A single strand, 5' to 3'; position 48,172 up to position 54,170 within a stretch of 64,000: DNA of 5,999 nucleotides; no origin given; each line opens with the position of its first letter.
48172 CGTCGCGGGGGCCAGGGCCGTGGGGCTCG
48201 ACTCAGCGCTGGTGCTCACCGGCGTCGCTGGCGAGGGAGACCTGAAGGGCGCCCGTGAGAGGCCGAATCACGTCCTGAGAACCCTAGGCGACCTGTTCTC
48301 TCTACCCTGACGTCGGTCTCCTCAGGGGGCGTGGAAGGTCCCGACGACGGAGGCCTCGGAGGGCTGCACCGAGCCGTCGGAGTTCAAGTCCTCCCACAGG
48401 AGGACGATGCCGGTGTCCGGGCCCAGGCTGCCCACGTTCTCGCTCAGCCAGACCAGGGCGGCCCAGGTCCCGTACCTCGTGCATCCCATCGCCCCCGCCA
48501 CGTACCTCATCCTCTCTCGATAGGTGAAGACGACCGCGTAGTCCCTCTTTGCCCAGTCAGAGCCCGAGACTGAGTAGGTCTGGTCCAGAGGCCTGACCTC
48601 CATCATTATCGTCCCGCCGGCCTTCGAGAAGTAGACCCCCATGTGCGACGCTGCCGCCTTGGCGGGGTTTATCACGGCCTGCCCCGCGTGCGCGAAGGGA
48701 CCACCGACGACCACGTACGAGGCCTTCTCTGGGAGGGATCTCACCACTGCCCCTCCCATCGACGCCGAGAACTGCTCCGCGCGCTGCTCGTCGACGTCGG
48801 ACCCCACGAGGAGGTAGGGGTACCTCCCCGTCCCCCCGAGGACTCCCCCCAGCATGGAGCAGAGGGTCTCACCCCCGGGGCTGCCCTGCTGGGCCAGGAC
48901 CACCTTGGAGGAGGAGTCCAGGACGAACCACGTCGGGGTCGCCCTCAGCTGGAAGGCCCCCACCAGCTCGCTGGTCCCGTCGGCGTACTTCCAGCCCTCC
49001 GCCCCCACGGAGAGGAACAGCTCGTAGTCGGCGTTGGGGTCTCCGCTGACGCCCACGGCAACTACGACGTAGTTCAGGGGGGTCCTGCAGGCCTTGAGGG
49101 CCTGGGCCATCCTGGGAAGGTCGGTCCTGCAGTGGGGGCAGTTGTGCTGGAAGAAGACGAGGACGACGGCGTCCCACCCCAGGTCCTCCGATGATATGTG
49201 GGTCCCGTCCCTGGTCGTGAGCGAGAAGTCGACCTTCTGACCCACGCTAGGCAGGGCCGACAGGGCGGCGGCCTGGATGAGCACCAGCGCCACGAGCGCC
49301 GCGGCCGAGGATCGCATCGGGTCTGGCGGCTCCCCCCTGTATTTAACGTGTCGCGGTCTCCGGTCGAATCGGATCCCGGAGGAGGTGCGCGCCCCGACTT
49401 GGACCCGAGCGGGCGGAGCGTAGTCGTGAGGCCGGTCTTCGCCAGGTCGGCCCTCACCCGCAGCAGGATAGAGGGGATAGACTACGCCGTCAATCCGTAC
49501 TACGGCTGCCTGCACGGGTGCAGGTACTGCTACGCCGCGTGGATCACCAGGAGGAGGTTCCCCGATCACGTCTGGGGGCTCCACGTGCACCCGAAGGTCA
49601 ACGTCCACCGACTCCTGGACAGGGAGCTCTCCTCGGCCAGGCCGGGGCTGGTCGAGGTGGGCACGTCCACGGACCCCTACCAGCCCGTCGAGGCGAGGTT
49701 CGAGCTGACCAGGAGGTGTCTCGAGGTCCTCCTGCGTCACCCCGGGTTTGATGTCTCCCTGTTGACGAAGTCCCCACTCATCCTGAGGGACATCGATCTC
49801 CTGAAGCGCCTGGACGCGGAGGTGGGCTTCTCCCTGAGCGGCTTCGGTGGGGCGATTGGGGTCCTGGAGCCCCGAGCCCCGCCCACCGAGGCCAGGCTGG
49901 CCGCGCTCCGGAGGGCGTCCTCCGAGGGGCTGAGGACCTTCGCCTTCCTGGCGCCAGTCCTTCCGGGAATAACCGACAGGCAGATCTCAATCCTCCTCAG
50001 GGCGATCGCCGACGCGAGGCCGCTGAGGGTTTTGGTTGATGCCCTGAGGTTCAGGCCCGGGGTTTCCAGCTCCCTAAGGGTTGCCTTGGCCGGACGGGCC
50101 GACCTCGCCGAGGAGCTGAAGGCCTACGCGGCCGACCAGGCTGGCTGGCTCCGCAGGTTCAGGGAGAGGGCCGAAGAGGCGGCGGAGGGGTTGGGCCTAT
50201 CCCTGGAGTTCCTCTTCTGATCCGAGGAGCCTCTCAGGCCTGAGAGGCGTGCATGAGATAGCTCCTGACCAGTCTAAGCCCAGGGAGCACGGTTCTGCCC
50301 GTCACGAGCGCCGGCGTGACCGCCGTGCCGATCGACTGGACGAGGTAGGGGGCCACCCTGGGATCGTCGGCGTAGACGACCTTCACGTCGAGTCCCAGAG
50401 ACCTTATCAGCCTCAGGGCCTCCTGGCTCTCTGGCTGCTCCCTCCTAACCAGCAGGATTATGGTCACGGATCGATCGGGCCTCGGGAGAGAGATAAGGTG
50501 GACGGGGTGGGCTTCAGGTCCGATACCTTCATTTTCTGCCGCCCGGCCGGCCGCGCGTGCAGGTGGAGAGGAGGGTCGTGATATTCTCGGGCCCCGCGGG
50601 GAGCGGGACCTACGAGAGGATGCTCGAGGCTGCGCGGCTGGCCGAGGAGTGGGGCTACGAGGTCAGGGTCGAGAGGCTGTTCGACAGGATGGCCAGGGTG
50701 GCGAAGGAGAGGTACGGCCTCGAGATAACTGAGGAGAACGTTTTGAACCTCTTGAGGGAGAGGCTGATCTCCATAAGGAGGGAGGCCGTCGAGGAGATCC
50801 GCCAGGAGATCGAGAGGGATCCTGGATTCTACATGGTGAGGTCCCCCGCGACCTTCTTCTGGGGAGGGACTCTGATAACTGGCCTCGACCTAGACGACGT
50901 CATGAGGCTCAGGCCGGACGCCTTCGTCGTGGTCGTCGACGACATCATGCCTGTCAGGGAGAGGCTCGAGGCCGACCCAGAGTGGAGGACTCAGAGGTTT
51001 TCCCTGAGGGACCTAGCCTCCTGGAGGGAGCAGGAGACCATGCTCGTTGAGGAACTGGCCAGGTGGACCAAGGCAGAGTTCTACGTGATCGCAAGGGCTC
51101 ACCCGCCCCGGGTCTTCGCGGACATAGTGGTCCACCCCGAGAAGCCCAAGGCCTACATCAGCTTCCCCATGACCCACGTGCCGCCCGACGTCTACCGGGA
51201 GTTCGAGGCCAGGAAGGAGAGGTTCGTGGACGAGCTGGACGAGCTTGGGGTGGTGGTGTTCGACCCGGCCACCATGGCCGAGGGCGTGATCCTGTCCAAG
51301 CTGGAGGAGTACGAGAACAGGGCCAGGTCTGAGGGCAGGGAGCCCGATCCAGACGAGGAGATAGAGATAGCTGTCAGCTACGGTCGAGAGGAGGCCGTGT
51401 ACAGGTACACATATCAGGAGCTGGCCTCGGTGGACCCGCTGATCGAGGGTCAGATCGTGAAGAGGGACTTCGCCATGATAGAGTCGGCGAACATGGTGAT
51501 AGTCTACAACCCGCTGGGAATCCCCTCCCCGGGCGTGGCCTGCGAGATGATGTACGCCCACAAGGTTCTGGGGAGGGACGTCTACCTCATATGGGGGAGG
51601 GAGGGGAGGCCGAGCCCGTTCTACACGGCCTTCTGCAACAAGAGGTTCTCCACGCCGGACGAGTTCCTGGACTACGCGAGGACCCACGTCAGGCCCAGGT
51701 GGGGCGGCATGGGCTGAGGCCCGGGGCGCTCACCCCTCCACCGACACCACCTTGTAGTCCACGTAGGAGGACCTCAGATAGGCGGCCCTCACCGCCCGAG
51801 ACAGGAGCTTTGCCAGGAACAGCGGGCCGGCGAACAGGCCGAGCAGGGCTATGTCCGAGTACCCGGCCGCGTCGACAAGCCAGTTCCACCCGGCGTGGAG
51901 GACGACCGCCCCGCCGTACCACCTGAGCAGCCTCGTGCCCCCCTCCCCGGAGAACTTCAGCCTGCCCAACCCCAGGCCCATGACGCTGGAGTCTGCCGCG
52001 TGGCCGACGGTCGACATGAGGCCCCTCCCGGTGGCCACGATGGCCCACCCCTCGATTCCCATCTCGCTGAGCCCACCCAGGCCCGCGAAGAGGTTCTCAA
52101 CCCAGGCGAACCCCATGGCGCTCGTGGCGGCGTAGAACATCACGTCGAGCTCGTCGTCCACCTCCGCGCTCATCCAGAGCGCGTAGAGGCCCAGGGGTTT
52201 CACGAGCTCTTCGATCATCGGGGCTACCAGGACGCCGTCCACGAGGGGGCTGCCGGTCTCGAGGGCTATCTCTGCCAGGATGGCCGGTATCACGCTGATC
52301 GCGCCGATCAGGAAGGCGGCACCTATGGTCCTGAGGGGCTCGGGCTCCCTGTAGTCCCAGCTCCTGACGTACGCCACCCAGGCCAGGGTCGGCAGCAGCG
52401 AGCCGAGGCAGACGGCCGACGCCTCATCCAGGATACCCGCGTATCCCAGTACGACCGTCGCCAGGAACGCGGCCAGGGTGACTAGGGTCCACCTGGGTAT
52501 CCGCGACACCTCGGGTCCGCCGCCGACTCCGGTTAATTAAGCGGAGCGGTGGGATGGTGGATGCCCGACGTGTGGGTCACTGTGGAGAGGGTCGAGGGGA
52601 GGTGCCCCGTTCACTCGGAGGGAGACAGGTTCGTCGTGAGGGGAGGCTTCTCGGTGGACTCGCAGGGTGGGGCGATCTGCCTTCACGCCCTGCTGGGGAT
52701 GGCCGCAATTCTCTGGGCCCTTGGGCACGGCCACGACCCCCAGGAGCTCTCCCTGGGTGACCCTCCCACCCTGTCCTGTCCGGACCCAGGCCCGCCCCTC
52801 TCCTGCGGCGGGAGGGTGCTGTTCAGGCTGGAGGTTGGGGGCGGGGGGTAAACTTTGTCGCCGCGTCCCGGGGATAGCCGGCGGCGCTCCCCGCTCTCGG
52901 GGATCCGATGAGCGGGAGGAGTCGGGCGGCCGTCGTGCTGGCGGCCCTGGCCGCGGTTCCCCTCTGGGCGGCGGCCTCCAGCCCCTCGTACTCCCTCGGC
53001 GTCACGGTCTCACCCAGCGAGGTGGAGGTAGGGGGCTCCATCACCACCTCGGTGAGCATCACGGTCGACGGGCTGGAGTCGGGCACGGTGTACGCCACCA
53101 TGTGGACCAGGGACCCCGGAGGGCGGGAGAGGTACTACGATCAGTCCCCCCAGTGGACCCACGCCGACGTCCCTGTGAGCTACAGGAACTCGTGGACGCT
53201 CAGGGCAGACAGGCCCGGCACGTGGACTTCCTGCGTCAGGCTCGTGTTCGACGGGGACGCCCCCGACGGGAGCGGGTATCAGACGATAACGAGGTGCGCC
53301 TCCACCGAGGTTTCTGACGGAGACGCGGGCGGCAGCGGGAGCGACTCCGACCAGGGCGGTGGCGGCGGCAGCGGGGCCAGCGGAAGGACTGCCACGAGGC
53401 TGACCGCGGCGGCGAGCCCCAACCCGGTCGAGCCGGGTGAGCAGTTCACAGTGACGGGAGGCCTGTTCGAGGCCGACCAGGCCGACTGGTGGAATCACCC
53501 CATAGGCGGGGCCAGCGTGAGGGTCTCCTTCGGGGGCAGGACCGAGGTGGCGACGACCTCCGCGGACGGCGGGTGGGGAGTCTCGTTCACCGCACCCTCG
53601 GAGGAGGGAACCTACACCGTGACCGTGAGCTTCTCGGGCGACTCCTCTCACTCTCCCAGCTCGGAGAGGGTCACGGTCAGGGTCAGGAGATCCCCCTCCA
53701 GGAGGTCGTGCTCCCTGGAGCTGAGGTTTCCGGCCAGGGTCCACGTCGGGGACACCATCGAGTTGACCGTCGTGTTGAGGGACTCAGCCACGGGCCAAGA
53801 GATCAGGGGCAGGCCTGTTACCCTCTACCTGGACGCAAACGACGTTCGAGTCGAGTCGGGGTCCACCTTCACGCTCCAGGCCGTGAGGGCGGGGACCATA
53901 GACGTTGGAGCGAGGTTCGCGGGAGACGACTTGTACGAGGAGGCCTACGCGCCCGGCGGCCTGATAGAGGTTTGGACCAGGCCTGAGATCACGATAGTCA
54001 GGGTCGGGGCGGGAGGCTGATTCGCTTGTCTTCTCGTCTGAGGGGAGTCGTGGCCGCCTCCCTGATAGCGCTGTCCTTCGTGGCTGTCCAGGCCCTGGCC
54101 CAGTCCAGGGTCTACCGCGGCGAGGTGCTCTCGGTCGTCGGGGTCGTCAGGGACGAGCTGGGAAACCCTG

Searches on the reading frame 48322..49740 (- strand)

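Call 50: search_protein_families(library=pfam, proteins=[window:48322-49740:-], max_evalue=0.00001)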
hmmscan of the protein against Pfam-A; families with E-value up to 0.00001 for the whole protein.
window:48322-49740:- (472 aa): 2 families
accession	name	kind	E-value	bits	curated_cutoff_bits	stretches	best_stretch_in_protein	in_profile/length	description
PF00578.27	AhpC-TSA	-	7e-10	39.3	26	1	166-281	1-122/124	AhpC/TSA family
PF08534.16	Redoxin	-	6e-06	26.5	26.6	0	171-287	8-135/148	Redoxin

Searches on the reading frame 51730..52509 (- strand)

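Call 51: search_protein_families(library=pfam, proteins=[window:51730-52509:-], max_evalue=0.00001)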
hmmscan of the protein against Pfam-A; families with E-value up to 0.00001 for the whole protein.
window:51730-52509:- (259 aa): 1 family
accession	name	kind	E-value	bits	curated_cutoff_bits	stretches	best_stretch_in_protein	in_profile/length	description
PF13367.11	PrsW-protease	-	4.5e-27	95.3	23.5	1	57-219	1-181/196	PrsW family intramembrane metalloprotease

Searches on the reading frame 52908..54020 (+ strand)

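Call 51: search_protein_families(library=pfam, proteins=[window:52908-54020:+], max_evalue=0.00001)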
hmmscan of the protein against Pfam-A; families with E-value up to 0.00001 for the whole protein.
window:52908-54020:+ (370 aa): 2 families
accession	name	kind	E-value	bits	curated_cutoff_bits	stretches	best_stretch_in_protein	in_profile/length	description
PF16640.11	Big_3_5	-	2.4e-13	50.9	35.5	1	169-259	3-87/88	Bacterial Ig-like domain (group 3)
PF09134.16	Invasin_D3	-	7.2e-06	26.9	33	0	196-256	33-94/98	Invasin, domain 3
